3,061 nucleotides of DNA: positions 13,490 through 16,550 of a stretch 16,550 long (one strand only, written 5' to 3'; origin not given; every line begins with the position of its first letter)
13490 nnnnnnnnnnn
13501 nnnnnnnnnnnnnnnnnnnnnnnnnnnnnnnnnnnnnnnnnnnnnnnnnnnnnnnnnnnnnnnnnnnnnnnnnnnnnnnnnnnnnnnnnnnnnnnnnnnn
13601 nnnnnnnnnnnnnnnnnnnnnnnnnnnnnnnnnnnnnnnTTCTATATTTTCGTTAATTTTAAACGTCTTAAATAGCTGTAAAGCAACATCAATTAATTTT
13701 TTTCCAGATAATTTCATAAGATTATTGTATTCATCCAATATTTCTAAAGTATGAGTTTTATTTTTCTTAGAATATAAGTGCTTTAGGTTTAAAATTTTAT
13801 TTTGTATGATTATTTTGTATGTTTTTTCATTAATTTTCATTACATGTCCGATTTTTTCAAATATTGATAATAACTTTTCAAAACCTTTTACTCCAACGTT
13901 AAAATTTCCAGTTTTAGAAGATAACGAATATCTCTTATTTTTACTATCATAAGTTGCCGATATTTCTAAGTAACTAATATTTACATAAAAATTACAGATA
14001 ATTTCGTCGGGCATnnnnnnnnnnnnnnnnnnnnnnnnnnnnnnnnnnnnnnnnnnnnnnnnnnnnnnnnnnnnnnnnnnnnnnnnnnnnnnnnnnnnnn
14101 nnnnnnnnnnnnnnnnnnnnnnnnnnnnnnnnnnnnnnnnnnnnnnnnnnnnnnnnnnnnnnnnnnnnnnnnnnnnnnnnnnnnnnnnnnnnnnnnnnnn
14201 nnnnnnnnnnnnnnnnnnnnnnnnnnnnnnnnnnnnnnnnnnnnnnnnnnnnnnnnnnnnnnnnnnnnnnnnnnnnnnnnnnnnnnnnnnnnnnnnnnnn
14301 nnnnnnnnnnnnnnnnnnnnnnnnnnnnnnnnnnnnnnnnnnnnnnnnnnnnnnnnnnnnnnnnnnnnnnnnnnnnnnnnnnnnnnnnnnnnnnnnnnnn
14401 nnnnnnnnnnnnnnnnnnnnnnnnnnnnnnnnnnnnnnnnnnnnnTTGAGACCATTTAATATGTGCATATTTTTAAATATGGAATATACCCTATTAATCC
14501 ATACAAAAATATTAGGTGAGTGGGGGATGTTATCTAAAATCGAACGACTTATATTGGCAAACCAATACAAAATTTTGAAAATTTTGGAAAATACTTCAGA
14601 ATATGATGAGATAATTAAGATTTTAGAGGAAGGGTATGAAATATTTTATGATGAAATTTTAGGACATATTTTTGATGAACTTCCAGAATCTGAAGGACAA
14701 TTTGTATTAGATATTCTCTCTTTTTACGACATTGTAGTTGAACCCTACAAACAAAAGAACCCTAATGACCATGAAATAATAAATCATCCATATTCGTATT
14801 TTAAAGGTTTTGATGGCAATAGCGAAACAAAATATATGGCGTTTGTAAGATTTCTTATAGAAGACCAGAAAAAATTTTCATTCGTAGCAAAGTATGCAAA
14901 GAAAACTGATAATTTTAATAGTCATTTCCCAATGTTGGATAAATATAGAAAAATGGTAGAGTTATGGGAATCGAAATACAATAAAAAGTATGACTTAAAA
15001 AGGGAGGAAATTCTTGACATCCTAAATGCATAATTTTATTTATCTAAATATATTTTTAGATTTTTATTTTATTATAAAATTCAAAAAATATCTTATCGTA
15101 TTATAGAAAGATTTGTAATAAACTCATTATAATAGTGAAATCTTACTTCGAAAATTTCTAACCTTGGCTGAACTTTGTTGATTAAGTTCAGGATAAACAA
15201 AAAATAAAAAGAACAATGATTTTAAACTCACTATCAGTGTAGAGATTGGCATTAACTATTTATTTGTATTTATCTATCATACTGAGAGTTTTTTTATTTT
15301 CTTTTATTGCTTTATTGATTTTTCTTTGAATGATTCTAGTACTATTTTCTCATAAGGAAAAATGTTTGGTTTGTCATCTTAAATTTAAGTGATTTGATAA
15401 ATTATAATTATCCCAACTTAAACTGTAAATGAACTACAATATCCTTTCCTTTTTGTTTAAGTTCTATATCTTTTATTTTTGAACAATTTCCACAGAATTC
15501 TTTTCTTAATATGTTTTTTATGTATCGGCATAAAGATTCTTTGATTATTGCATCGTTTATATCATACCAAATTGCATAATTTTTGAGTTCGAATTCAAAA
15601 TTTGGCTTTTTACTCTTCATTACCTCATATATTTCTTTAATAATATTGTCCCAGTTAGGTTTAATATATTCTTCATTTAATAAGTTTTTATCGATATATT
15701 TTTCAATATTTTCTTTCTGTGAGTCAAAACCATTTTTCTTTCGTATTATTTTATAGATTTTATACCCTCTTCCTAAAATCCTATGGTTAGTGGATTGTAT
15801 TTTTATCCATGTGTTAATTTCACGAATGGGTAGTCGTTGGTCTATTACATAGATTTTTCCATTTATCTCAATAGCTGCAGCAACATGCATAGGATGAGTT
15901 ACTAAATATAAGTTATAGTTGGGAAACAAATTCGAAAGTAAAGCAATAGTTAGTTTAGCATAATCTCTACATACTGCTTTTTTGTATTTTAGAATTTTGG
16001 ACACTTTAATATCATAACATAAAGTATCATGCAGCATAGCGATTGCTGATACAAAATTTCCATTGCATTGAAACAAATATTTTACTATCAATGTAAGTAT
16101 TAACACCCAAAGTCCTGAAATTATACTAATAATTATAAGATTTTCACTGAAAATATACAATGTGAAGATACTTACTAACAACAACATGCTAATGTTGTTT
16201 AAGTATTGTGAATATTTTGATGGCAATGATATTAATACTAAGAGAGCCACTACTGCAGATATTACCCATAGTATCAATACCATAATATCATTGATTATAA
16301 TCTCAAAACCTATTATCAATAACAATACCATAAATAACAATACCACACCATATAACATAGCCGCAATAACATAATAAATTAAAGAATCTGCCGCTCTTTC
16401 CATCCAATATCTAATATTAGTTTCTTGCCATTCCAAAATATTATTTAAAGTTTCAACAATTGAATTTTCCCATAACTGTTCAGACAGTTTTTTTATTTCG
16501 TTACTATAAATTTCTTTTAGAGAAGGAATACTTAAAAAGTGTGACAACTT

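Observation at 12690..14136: Family of CG-containing double-dyad repeats (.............-N1-3-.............) in the largest non-coding region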

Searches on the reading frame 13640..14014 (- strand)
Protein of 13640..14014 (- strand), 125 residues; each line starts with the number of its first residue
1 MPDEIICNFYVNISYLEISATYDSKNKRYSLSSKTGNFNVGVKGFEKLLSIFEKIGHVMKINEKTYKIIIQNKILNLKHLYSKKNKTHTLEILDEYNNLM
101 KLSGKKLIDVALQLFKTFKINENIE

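Call 62: search_protein_representatives(protein=window:13640-14014:-)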
Query: 125 residues. Proteins with E-value up to 0.001 (for the whole library): 3; up to 1e-10: 2; up to 1e-30: 1. The best 3 are listed.
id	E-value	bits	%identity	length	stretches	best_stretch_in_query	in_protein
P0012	4.2e-61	220.4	91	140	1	1-125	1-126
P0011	1.7e-29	118.6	57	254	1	4-120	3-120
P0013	2.9e-04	37.3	38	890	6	21-55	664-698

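Call 80: predict_structure(alignment_id=A7)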
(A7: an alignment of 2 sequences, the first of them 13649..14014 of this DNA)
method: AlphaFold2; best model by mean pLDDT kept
length: 122 residues; sequences in the alignment: 2
mean_pLDDT: 93.7   pTM: 0.83
mean pLDDT of the five models: 93.7, 91.8, 89.0, 87.8, 86.1
residues with pLDDT >= 90: 108; 70-90: 11; 50-70: 2; < 50: 1
segments of 3 or more residues with pLDDT < 50: none
pLDDT, mean of each block of 10 residues (from residue 1): 89 96 96 94 96 96 96 96 93 94 95 92 56
secondary structure, 60 per line:
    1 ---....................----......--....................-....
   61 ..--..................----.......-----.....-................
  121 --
elements in order: E4-23 E28-33 E36-41 H42-55 E57-62 E65-82 E87-93 E99-103 H105-118

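Call 83: fold_search(model_id=the predicted structure, library=pdb)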
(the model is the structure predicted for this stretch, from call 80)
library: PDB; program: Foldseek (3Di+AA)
matches with E <= 10: 869; with E <= 0.001: 0
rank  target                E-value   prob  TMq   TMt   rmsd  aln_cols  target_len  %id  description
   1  6hiw_DB               2.3e-02  0.20  0.16  0.04  16.3       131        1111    7  Cryo-EM structure of the Trypanosoma brucei mitochondrial ribosome - This entry contains the complete small mitoribos (released 2018-09-26)
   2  2pel_A                5.7e-02  0.60  0.30  0.17  10.4       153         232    8  PEANUT LECTIN (released 1996-12-07)
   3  3zyr_B                6.4e-02  0.44  0.27  0.16  10.2       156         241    8  Structure of the lectin from Platypodium elegans in complex with heptasaccharide (released 2012-01-11)
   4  4wjw_B                7.1e-02  0.38  0.23  0.06  13.0       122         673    7  Crystal Structure of the Chs5-Chs6 Exomer Cargo Adaptor Complex Bound to portion of Chs3 (released 2014-10-15)
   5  3zyr_A                7.9e-02  0.51  0.30  0.17   9.7       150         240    7  Structure of the lectin from Platypodium elegans in complex with heptasaccharide (released 2012-01-11)
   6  8i9t_LH               8.8e-02  0.35  0.22  0.15  18.1       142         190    6  Cryo-EM structure of a Chaetomium thermophilum pre-60S ribosomal subunit - State Dbp10-1 (released 2023-05-17)
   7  5zbs_B                9.8e-02  0.18  0.18  0.09  11.8       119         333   14  Crystal Structure of Kinesin-3 KIF13B motor Y73C mutant (released 2018-05-30)
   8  1dhk_B                1.0e-01  0.72  0.31  0.21  10.3       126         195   10  STRUCTURE OF PORCINE PANCREATIC ALPHA-AMYLASE (released 1997-12-24)
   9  5u38_A                1.1e-01  0.33  0.27  0.16  10.3       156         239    9  Crystal structure of native lectin from Platypodium elegans seeds (PELa) complexed with Man1-3Man-OMe. (released 2017-10-04)
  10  9rvp_A                1.3e-01  0.33  0.25  0.25  12.2       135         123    7  Protein 2A from Theiler's murine encephalomyelitis virus (TMEV) bound to RNA pseudoknot (released 2025-07-30)
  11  4xxa_B                1.3e-01  0.30  0.27  0.16  10.4       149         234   11  Crystal structure of a recombinant Vatairea macrocarpa seed lectin (released 2016-01-27)
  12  5eyx_A                1.3e-01  0.38  0.27  0.16  10.2       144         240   10  Monoclinic Form of Centrolobium tomentosum seed lectin (CTL) complexed with Man1-3Man-OMe. (released 2016-03-16)
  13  9vvn                  1.3e-01  0.11  0.18  0.13  14.8       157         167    9  Crystal structure of computationally designed protein VTP-4 (released 2025-08-13)
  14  5kxd_A                1.4e-01  0.35  0.28  0.16   9.6       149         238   11  Wisteria floribunda lectin in complex with GalNAc(beta1-4)GlcNAc (LacdiNAc) at pH 6.5 (released 2016-09-14)
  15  4wv8_C                1.4e-01  0.30  0.26  0.15  10.0       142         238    9  Crystal structure of a recombinant Vatairea macrocarpa seed lectin complexed with lactose (released 2016-01-27)
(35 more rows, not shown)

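Call 86: fold_search(model_id=the predicted structure, library=viral)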
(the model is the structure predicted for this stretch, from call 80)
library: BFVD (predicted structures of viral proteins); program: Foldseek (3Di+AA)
matches with E <= 10: 1042; with E <= 0.001: 0
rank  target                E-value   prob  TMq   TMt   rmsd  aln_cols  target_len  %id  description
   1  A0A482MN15            1.8e-02  0.30  0.20  0.13  15.6       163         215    7  Uncharacterized protein [Burkholderia phage BcepSauron]
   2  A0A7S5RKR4            2.6e-02  0.96  0.32  0.27  12.1       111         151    9  (no name in the UniProt tables at hand)
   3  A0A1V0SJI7            2.8e-02  0.38  0.20  0.21  15.0       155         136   10  Uncharacterized protein [Klosneuvirus KNV1]
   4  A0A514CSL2            4.0e-02  0.20  0.20  0.11  17.3       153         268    6  Uncharacterized protein [Achromobacter phage Motura]
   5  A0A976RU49            4.3e-02  0.93  0.29  0.37  11.5       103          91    8  (no name in the UniProt tables at hand)
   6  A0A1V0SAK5            4.5e-02  0.25  0.22  0.08  16.3       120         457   12  Uncharacterized protein [Catovirus CTV1]
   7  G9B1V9                5.3e-02  0.47  0.25  0.23  15.1       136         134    9  Gp208 [Bacillus phage W.Ph.]
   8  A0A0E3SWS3            5.3e-02  0.35  0.23  0.08  14.4       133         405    8  B153 [Rat cytomegalovirus (isolate England)]
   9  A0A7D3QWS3            5.3e-02  0.33  0.23  0.16  12.9       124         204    9  Uncharacterized protein [Fadolivirus 2]
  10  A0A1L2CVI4            5.9e-02  0.35  0.21  0.20  13.1       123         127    8  Uncharacterized protein [Pectobacterium phage vB_PcaM_CBB]
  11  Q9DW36                7.7e-02  0.12  0.16  0.09  13.5       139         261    9  Pr152.5 [Rat cytomegalovirus (strain Maastricht)]
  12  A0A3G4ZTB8            8.1e-02  0.30  0.24  0.08  17.4       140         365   12  Uncharacterized protein [Edafosvirus sp.]
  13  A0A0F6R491            8.1e-02  0.20  0.18  0.09  15.5       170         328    8  A37 [Rat cytomegalovirus ALL-03]
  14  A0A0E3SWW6            8.6e-02  0.25  0.21  0.07  13.6       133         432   10  B152.2 [Rat cytomegalovirus (isolate England)]
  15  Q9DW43                9.5e-02  0.35  0.23  0.11  12.1       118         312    7  Pr151.2 [Rat cytomegalovirus (strain Maastricht)]
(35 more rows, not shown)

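Call 94: find_related_loci(query=A7, collection=viral_contigs, flank=10000)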
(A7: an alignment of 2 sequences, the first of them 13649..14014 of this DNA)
Query A7 (122 aa) in viral_contigs; peptide patterns used: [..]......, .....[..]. (x = any residue, [..] = any of these).
289 stretches matched a pattern, but none encodes a relative of the query by tblastn (E <= 1e-3).

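Call 111: find_encoding_contigs(protein=P0012, flank=10000, max_places=6)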
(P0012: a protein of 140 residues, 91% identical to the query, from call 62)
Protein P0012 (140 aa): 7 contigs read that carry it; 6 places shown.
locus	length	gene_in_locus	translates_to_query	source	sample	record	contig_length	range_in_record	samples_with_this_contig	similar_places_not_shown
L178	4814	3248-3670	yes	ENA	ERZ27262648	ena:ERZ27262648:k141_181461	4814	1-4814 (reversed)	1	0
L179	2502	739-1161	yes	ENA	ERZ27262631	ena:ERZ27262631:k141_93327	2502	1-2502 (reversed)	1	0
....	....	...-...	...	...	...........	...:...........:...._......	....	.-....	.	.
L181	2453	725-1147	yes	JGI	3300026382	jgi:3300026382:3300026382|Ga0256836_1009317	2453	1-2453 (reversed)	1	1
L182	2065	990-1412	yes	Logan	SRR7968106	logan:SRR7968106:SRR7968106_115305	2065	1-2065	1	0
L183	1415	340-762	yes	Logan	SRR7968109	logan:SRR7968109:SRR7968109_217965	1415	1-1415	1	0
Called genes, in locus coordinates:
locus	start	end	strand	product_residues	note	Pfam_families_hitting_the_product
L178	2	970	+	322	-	?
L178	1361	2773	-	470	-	PF01637:ATPase_2, PF13401:AAA_22 (weak), PF13173:AAA_14, PF03008:DUF234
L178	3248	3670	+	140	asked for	-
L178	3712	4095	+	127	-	-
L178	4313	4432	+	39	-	-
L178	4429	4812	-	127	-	?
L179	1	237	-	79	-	?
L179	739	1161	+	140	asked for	-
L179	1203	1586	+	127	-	-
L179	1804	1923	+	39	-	-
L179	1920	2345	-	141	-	PF17439:DUF5418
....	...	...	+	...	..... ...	-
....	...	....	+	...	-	-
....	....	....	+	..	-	-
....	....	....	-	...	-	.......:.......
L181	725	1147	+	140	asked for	-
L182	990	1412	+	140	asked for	-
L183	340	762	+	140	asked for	-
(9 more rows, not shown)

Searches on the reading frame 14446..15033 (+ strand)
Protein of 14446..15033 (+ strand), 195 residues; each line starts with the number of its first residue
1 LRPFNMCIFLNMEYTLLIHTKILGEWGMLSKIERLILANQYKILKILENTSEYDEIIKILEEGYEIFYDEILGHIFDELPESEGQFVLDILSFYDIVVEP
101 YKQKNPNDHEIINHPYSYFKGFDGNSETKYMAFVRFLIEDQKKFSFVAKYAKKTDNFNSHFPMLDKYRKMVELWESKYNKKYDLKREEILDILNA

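Call 9: search_protein_families(library=pfam, proteins=[window:14446-15033:+], max_evalue=0.01)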
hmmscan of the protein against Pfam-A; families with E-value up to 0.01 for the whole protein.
window:14446-15033:+ (195 aa): 1 family
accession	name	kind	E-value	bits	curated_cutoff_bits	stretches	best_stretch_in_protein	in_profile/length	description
PF03887.19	YfbU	-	1.4e-54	185.1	25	1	29-195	3-166/166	YfbU domain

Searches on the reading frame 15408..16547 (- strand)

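Call 49: search_protein_families(library=pfam, proteins=[window:15408-16547:-], max_evalue=0.01)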
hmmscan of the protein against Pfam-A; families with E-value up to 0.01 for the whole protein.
window:15408-16547:- (379 aa): 1 family
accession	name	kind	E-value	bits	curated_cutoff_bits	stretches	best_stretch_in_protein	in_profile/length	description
PF04473.18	DUF553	-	6.1e-20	71.6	20.5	1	17-250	2-127/140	Transglutaminase-like domain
